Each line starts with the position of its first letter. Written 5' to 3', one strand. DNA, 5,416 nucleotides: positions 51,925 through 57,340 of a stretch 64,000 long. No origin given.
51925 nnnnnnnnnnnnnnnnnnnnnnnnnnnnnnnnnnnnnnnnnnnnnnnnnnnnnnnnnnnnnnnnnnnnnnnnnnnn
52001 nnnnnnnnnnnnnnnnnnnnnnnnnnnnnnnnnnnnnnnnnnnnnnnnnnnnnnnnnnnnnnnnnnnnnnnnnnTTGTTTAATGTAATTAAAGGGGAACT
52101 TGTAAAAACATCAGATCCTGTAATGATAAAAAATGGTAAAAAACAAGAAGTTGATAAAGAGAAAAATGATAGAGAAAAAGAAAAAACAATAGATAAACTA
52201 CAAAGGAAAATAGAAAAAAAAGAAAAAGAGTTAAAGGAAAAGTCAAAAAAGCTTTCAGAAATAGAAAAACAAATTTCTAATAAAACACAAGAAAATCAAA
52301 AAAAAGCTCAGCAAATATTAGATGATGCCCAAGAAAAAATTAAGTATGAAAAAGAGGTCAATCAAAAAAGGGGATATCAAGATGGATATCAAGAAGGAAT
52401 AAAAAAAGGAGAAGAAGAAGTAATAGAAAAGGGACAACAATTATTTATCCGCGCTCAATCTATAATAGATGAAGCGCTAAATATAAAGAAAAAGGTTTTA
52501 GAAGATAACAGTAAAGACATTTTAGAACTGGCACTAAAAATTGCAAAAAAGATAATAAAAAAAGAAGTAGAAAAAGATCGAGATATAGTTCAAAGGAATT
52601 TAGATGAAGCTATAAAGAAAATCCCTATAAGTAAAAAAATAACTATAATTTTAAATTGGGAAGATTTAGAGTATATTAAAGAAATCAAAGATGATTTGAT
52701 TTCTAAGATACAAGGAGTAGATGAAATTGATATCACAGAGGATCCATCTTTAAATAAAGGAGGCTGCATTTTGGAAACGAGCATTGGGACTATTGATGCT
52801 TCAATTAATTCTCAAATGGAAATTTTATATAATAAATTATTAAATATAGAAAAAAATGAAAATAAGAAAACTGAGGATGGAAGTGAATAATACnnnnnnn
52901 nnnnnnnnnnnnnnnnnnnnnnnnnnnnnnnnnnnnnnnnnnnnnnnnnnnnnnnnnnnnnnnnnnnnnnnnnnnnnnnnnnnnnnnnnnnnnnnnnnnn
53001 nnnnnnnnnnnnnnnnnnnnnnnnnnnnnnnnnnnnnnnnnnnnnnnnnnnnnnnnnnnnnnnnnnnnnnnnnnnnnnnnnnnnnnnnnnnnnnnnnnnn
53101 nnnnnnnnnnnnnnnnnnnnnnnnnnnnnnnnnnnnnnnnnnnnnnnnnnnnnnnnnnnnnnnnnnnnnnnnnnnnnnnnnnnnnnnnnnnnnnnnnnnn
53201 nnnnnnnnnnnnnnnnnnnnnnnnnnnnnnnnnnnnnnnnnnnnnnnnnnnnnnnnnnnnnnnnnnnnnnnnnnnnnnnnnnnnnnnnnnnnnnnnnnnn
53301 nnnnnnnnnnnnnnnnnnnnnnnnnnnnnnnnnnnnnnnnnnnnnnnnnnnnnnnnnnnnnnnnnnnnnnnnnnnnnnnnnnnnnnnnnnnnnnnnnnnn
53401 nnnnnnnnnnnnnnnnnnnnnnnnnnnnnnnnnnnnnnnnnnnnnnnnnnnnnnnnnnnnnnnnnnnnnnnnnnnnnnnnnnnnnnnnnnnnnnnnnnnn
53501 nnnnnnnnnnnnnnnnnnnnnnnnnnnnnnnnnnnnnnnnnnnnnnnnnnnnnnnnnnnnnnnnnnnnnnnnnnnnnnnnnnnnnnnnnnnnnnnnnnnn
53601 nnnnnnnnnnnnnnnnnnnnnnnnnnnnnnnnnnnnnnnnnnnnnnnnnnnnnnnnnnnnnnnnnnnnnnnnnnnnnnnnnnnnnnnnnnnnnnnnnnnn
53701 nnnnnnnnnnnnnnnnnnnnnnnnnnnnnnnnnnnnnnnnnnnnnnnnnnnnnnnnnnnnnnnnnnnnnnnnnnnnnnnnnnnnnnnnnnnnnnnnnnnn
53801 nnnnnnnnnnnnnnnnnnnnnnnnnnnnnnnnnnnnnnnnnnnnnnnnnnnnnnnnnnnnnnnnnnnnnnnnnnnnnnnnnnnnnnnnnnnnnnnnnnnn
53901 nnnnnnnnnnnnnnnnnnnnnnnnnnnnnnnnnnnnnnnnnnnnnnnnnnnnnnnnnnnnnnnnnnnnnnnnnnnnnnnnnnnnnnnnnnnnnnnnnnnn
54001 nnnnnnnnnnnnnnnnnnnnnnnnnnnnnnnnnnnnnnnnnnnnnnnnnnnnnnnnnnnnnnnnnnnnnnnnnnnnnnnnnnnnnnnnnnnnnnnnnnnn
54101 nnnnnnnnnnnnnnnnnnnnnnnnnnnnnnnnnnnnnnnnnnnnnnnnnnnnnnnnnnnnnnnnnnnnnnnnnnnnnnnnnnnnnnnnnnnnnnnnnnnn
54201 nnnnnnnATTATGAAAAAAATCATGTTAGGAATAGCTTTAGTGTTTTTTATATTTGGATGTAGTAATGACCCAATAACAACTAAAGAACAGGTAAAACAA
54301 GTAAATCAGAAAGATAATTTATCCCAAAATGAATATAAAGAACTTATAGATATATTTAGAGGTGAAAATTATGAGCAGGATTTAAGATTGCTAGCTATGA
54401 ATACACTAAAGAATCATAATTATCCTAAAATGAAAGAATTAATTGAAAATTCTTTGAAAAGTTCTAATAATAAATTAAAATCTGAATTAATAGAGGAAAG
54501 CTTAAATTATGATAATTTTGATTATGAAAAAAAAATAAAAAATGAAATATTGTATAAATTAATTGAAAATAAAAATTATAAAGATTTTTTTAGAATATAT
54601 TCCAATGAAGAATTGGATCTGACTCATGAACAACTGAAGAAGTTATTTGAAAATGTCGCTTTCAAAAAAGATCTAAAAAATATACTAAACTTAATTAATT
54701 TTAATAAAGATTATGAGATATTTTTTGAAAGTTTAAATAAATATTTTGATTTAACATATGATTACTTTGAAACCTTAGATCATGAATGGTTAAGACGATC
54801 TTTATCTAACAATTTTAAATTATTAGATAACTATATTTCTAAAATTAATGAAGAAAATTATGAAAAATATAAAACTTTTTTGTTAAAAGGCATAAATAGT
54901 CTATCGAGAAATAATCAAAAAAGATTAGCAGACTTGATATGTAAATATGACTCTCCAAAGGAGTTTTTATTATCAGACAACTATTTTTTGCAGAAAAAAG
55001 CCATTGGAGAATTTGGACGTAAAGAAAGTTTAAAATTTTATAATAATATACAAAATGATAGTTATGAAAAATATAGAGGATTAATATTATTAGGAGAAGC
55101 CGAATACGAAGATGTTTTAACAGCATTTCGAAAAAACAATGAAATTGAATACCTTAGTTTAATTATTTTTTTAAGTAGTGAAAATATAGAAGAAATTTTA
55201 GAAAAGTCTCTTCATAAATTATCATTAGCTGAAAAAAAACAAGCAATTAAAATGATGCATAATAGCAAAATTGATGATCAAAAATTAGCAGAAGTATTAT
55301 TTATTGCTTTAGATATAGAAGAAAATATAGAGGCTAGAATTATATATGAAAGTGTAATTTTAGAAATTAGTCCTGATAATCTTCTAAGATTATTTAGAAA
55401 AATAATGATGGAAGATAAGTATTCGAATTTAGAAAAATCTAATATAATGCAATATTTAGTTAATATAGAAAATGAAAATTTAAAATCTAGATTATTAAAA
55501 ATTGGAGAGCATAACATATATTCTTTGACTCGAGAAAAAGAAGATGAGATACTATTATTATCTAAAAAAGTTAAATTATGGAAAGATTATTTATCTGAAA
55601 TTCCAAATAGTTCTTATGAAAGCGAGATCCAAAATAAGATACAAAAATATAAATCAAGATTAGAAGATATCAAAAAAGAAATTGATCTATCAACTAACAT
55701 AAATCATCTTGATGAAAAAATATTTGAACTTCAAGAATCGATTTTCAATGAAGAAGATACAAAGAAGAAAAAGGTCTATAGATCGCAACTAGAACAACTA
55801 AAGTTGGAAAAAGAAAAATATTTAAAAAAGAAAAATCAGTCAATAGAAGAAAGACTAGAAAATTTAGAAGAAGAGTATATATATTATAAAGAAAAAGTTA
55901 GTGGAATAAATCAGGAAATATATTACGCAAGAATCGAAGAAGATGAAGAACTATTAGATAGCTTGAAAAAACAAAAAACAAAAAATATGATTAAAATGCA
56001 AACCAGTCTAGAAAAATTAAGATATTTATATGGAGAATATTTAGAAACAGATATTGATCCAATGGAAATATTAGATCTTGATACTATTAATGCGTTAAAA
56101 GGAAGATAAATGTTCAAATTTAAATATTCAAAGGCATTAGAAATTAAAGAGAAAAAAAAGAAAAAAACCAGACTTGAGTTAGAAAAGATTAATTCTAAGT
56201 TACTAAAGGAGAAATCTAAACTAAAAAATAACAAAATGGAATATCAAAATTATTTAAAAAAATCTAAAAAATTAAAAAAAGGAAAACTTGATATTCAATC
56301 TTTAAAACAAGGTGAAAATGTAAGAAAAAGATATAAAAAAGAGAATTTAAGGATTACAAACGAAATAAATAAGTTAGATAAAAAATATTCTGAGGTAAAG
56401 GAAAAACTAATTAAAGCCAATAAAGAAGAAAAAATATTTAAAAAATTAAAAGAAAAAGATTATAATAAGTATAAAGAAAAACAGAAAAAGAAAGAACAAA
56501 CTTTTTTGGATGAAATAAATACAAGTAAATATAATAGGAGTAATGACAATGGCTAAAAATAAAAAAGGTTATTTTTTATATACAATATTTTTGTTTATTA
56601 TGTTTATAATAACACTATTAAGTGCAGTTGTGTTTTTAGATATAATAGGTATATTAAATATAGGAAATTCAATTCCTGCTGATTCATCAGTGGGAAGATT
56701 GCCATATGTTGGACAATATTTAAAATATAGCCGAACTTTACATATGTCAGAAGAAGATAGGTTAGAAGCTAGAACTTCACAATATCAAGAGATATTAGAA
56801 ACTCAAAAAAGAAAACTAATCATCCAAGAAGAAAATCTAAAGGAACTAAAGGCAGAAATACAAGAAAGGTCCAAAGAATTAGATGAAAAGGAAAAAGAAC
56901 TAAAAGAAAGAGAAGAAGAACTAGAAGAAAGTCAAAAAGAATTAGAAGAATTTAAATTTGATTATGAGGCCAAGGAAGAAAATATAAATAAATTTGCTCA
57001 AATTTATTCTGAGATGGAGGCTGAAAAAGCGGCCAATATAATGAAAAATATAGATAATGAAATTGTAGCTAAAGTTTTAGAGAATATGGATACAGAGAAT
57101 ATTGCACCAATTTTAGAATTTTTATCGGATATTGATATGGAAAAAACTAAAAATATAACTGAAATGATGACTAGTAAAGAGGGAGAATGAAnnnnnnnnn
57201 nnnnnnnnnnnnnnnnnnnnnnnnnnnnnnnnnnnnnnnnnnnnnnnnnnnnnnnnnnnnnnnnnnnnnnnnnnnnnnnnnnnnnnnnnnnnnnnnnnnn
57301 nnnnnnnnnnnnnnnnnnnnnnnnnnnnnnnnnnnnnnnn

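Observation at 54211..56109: Unknown 632-aa lipoprotein inserted between fliI and fliJ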

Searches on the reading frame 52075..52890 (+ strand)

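Call 3: search_protein_families(library=pfam, proteins=[window:52075-52890:+], max_evalue=1)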
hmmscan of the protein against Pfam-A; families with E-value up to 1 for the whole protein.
window:52075-52890:+ (271 aa): 6 families
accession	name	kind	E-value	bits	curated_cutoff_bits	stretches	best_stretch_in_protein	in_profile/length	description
PF02108.21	FliH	-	1.2e-23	83.8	24.1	1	127-249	7-126/128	Flagellar assembly protein FliH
PF05837.17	CENP-H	-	0.01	16.2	29.9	1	37-99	89-151/202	Centromere protein H (CENP-H)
PF02601.20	Exonuc_VII_L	-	0.044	13.7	35.9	1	33-135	165-252/315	Exonuclease VII, large subunit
PF06635.17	T3SS_SCTL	-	0.067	13.1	23.3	1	98-252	55-195/206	Type 3 secretion system stator protein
PF09811.14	Yae1_N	-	0.076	13.2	27.5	1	98-114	15-31/39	Essential protein Yae1, N terminal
PF06738.18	ThrE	-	0.64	9.9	26.3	1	25-67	61-103/241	Putative threonine/serine exporter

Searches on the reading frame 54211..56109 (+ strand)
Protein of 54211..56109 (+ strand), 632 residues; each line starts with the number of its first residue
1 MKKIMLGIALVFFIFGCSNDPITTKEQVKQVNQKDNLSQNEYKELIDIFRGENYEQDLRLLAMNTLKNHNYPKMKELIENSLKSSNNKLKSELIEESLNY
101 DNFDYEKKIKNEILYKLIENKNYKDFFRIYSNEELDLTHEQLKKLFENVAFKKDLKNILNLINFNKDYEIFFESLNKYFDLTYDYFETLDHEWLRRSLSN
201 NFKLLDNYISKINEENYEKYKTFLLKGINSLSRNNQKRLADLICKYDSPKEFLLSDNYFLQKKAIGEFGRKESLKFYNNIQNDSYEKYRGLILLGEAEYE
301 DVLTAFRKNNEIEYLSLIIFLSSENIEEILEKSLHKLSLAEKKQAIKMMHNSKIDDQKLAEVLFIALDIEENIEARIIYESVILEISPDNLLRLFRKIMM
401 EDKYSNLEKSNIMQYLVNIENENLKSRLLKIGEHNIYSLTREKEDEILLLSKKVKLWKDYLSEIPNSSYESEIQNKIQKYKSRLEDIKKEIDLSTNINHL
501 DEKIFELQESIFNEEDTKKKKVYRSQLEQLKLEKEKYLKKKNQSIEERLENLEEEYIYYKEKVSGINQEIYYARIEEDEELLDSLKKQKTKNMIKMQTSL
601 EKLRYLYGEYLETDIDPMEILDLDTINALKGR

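Call 3: search_protein_families(library=pfam, proteins=[window:54211-56109:+], max_evalue=1)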
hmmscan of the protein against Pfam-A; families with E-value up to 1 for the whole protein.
window:54211-56109:+ (632 aa): 1 family
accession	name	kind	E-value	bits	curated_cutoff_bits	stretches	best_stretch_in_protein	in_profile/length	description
PF14532.12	Sigma54_activ_2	-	0.17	12.5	25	1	219-246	69-96/138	Sigma-54 interaction domain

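Call 4: search_protein_families(library=ncbifam, proteins=[window:54211-56109:+], max_evalue=1)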
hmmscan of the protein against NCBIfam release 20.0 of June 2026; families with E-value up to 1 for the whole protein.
window:54211-56109:+ (632 aa): 0 families

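Call 5: find_homologous_proteins(query=window:54211-56109:+, max_evalue=0.001)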
Query window:54211-56109:+ (632 aa): 1 proteins with E <= 0.001 among 8000 candidates.
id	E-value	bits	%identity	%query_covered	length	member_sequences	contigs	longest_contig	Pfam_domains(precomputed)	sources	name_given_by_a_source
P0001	0.0e+0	1312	100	100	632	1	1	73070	-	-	-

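Call 20: search_protein_representatives(protein=window:54211-56109:+)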
Query: 632 residues. Proteins with E-value up to 0.001 (for the whole library): 12; up to 1e-10: 10; up to 1e-30: 4. The best 12 are listed.
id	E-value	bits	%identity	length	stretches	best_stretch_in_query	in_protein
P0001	0.0e+00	1311.7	100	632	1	1-632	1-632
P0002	2.2e-56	208.7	30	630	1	2-616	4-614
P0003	6.0e-50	187.5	31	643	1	2-630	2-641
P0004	4.5e-41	158.2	26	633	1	9-630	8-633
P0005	2.9e-30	122.5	28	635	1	1-631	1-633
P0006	1.3e-28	117.0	28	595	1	1-589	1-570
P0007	5.3e-24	101.8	28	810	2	63-631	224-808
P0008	2.7e-18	83.0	25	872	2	76-631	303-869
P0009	1.6e-14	70.6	28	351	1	289-632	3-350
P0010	3.6e-11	59.5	26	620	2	1-160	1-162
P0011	2.9e-04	36.7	29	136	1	1-118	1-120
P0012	3.6e-04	36.4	26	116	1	1-91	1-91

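Call 26: find_related_loci(query=P0003, collection=genome_contigs, flank=3000)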
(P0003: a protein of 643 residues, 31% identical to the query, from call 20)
Query P0003 (643 aa) in genome_contigs; peptide patterns used: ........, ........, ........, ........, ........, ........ (x = any residue, [..] = any of these).
138 stretches matched a pattern, but none encodes a relative of the query by tblastn (E <= 1e-3).

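Call 28: find_encoding_contigs(protein=P0003, flank=4000, max_places=3)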
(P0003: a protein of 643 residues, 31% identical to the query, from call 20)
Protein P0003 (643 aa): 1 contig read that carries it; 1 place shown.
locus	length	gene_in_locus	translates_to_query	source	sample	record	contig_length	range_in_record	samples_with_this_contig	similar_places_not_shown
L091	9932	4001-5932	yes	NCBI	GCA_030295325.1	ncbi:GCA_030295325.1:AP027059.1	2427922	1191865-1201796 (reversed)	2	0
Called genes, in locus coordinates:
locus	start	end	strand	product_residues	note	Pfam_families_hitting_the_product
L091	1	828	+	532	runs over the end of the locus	PF01514:YscJ_FliF, PF08345:YscJ_FliF_C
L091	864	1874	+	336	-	PF03448:MgtE_N (faint), PF14842:FliG_N, PF14841:FliG_M, PF14842:FliG_N, PF01706:FliG_C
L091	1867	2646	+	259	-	PF02108:FliH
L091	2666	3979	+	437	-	PF02874:ATP-synt_ab_N, PF00006:ATP-synt_ab, PF18269:T3SS_ATPase_C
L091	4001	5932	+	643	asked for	-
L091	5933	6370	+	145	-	PF02050:FliJ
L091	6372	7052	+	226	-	-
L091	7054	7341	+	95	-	PF04977:DivIC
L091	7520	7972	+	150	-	PF00575:S1, PF23459:S1_RRP5 (weak)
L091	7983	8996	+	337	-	PF03320:FBPase_glpX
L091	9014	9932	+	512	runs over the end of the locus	PF00117:GATase, PF07722:Peptidase_C26 (weak), PF02540:NAD_synthase, PF00958:GMP_synt_C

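Call 29: find_encoding_contigs(protein=P0002, flank=6000, max_places=3)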
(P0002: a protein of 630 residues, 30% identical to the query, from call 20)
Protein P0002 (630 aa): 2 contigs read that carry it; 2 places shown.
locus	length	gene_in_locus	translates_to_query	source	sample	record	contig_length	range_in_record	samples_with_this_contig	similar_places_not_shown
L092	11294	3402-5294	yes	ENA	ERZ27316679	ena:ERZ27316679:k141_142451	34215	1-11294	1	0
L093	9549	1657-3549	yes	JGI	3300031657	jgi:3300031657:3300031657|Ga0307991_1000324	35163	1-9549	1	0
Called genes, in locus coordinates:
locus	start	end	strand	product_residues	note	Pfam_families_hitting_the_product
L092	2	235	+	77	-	?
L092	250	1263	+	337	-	PF03448:MgtE_N (faint), PF14842:FliG_N, PF14841:FliG_M, PF14842:FliG_N, PF01706:FliG_C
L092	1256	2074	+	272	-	PF02108:FliH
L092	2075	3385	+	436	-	PF02874:ATP-synt_ab_N, PF00006:ATP-synt_ab, PF18269:T3SS_ATPase_C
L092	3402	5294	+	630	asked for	-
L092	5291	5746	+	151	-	PF02050:FliJ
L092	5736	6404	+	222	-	PF28019:HmpF (weak)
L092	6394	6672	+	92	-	PF04977:DivIC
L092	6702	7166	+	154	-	PF00575:S1, PF23459:S1_RRP5 (weak)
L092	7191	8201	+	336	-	PF03320:FBPase_glpX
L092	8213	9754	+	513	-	PF00117:GATase, PF07722:Peptidase_C26, PF02540:NAD_synthase, PF03054:tRNA_Me_trans (faint), PF00958:GMP_synt_C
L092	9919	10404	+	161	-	-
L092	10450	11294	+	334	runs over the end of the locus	PF20903:SPL, PF04055:Radical_SAM (weak)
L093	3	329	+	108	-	?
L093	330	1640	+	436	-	PF02874:ATP-synt_ab_N, PF00006:ATP-synt_ab, PF18269:T3SS_ATPase_C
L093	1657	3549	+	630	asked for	-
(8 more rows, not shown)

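Call 50: find_encoding_contigs(protein=P0004, flank=4000, max_places=2)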
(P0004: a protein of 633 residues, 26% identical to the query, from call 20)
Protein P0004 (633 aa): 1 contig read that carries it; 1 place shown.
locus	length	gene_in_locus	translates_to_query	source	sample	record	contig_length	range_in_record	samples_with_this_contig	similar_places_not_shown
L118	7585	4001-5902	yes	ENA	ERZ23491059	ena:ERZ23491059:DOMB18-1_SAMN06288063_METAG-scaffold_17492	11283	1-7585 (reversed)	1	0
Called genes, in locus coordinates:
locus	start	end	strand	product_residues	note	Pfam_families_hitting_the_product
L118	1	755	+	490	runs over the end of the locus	PF01514:YscJ_FliF, PF08345:YscJ_FliF_C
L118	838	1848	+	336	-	PF03448:MgtE_N (faint), PF14842:FliG_N, PF14841:FliG_M, PF14842:FliG_N, PF01706:FliG_C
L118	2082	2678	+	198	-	PF02108:FliH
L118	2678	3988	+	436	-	PF02874:ATP-synt_ab_N, PF00006:ATP-synt_ab, PF18269:T3SS_ATPase_C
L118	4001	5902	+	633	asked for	-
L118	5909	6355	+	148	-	PF02050:FliJ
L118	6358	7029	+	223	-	-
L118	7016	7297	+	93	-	PF04977:DivIC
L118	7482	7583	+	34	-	?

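Call 51: find_encoding_contigs(protein=P0005, flank=4000, max_places=2)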
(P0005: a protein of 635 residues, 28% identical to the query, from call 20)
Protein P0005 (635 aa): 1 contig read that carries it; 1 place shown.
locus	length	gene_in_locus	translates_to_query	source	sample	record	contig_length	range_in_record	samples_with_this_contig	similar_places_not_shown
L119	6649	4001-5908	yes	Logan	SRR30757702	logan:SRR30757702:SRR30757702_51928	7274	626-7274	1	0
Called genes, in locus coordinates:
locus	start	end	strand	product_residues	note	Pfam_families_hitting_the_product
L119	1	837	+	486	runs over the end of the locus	?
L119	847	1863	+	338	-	PF03448:MgtE_N (faint), PF14842:FliG_N, PF14841:FliG_M, PF14842:FliG_N (weak), PF01706:FliG_C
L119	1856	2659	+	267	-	PF02108:FliH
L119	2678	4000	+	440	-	PF02874:ATP-synt_ab_N, PF00005:ABC_tran (faint), PF00006:ATP-synt_ab, PF18269:T3SS_ATPase_C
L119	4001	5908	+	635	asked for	-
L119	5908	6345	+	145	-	PF02050:FliJ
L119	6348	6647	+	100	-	?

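Call 52: find_encoding_contigs(protein=P0006, flank=4000, max_places=2)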
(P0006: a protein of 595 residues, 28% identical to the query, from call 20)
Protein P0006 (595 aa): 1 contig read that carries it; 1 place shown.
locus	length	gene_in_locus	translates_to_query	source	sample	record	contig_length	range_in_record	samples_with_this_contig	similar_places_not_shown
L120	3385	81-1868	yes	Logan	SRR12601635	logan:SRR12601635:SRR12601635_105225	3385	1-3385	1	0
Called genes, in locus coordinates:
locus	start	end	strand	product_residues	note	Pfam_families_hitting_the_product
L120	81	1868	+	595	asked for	-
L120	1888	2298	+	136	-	PF02050:FliJ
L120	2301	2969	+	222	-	-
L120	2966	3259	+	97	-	PF04977:DivIC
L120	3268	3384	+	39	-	?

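Call 53: find_encoding_contigs(protein=P0007, flank=4000, max_places=2)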
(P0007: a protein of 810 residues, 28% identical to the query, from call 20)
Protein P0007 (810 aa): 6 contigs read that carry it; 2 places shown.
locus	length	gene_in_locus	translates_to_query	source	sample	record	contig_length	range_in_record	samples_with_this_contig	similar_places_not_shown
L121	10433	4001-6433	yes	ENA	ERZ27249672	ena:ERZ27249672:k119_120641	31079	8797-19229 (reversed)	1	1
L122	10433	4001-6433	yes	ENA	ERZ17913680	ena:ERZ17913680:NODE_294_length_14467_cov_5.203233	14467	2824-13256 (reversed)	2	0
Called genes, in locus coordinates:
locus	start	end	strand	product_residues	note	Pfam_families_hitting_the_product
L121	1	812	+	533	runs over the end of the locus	PF01514:YscJ_FliF, PF08345:YscJ_FliF_C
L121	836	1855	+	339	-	PF03448:MgtE_N (faint), PF14842:FliG_N, PF14841:FliG_M, PF14842:FliG_N, PF01706:FliG_C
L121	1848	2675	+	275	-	PF02108:FliH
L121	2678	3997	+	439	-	PF02874:ATP-synt_ab_N, PF00006:ATP-synt_ab, PF18269:T3SS_ATPase_C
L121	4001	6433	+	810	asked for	-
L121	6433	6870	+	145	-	PF02050:FliJ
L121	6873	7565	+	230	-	-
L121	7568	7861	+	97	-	PF04977:DivIC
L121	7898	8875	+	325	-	PF03320:FBPase_glpX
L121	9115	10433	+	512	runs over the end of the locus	PF00117:GATase, PF07722:Peptidase_C26 (weak), PF02540:NAD_synthase, PF03054:tRNA_Me_trans (faint), PF00958:GMP_synt_C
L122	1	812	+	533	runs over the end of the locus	PF01514:YscJ_FliF, PF08345:YscJ_FliF_C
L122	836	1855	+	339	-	PF03448:MgtE_N (faint), PF14842:FliG_N, PF14841:FliG_M, PF14842:FliG_N, PF01706:FliG_C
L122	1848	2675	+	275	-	PF02108:FliH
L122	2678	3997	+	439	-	PF02874:ATP-synt_ab_N, PF00006:ATP-synt_ab, PF18269:T3SS_ATPase_C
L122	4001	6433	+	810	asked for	-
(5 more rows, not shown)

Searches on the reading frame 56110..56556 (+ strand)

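Call 3: search_protein_families(library=pfam, proteins=[window:56110-56556:+], max_evalue=1)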
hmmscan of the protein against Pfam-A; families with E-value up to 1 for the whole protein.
window:56110-56556:+ (148 aa): 2 families
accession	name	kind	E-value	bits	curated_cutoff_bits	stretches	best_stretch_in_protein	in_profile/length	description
PF02050.21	FliJ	-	2.1e-11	44.5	28.4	1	20-140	3-122/123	Flagellar FliJ protein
PF17675.6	APG6_N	-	0.68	10.8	45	1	30-141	13-123/132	Apg6 coiled-coil region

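Call 4: search_protein_families(library=ncbifam, proteins=[window:56110-56556:+], max_evalue=1)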
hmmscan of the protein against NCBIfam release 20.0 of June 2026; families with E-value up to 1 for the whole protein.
window:56110-56556:+ (148 aa): 3 families
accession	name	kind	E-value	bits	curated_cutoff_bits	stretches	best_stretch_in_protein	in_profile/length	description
TIGR02473.1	flagell_FliJ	equivalog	4.1e-13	49.9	50.45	1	8-142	6-140/141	flagellar export protein FliJ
NF040578.1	S1_dom_Ygs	exception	0.029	14.5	175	1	85-139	47-100/122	S1 domain-containing post-transcriptional regulator Ygs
TIGR03339.1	phn_lysR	subfamily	0.083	12.1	341.1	1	16-63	45-92/279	aminoethylphosphonate catabolism associated LysR family transcriptional regulator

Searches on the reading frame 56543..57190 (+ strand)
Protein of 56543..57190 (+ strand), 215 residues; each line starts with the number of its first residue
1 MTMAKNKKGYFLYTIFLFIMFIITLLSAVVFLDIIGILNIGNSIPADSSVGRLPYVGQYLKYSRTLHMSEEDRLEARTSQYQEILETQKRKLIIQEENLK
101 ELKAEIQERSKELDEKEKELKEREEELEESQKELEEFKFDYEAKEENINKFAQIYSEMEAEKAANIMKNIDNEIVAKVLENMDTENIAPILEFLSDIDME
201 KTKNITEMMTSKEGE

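Call 3: search_protein_families(library=pfam, proteins=[window:56543-57190:+], max_evalue=1)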
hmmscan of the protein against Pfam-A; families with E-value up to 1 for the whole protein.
window:56543-57190:+ (215 aa): 16 families
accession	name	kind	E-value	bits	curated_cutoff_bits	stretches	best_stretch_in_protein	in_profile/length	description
PF03448.22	MgtE_N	-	4.7e-06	27.5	25.9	1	149-212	28-88/102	MgtE intracellular N domain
PF04003.17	Utp12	-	0.011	16.3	31.5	1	166-206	9-49/107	Dip2/Utp12 Family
PF06818.20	Fez1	-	0.016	16.2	34.4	1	86-173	27-114/199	Fez1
PF02932.22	Neur_chan_memb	-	0.017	15.9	28.1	1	18-168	61-203/233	Neurotransmitter-gated ion-channel transmembrane region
PF06441.18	EHN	-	0.023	15.4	22.8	1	91-159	5-75/107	Epoxide hydrolase N terminus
PF08614.16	ATG16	-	0.028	15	33.7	1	74-151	100-177/200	Autophagy protein 16 (ATG16)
PF10186.14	ATG14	-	0.038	13.5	33.2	1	74-171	35-136/347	Vacuolar sorting 38 and autophagy-related subunit 14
PF12072.13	RNase_Y_N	-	0.043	13.7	32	1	77-174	72-163/201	RNase Y N-terminal region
PF02601.20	Exonuc_VII_L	-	0.064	13.2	35.9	1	72-169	143-265/315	Exonuclease VII, large subunit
PF19838.5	LptD_2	-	0.082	12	22.5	1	139-193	365-418/464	LptD protein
PF02317.23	Octopine_DH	-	0.29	11.6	30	1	150-212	35-97/150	NAD/NADP octopine/nopaline dehydrogenase, alpha-helical domain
PF03938.19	OmpH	-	0.38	11.4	32.4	1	100-192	22-118/141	Outer membrane protein (OmpH-like)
PF17060.10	MPS2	-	0.55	9.6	28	1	80-179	166-258/395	Monopolar spindle protein 2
PF17373.7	DUF5395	-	0.56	11.2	25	0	109-155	26-72/81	Family of unknown function (DUF5395)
PF12202.14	OSR1_C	-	0.59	10.7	22.4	0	127-181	13-60/63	Oxidative-stress-responsive kinase 1 C-terminal domain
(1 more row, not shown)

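Call 4: search_protein_families(library=ncbifam, proteins=[window:56543-57190:+], max_evalue=1)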
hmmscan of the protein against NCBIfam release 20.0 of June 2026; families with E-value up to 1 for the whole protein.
window:56543-57190:+ (215 aa): 26 families (the best 25 are shown)
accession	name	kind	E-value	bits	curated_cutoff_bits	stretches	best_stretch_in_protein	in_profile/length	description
NF047368.1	collar_FlbB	equivalog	9.6e-13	48.3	110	1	15-184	4-161/193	periplasmic-type flagellar collar protein FlbB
TIGR02169.1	SMC_prok_A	equivalog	3.5e-06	25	729.4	1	58-176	685-803/1165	chromosome segregation protein SMC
NF009344.0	PRK12705.1-1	equivalog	0.00021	20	831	1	58-174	102-219/572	hypothetical protein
NF038350.1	taxis_HmpF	equivalog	0.00034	19.1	200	1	80-192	236-348/553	pilus motility taxis protein HmpF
TIGR03319.1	RNase_Y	equivalog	0.0013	17.3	454.35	1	70-177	63-164/514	ribonuclease Y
TIGR02168.1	SMC_prok_B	equivalog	0.0013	16.6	567.35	1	69-162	309-409/1181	chromosome segregation protein SMC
TIGR00414.1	serS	equivalog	0.009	15.1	301.65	1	75-207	19-162/418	serine--tRNA ligase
TIGR03185.1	DNA_S_dndD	equivalog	0.019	13.5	245.85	1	74-187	397-512/650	DNA sulfur modification protein DndD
TIGR03683.1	A-tRNA_syn_arch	equivalog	0.024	12.8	744.7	1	85-209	740-866/902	alanine--tRNA ligase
NF001300.0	PRK00247.1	equivalog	0.058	12.6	375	1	65-185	285-407/429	membrane protein insertase YidC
NF045780.1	TrlF_fam_ATP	equivalog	0.063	12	350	1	70-198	460-588/944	TrlF family AAA-like ATPase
TIGR02680.1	TIGR02680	hypoth_equivalog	0.1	10.3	462.85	1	58-164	255-365/1356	TIGR02680 family protein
NF045487.1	ASRP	equivalog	0.15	10.6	300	1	74-163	315-446/593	archaea-specific SMC-related protein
TIGR04527.1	mycoplas_twoTM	subfamily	0.16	11.6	125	1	87-183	58-153/248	MG_279/MG_280 family protein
TIGR00344.1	alaS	equivalog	0.21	9.8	457.05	1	73-177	687-789/847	alanine--tRNA ligase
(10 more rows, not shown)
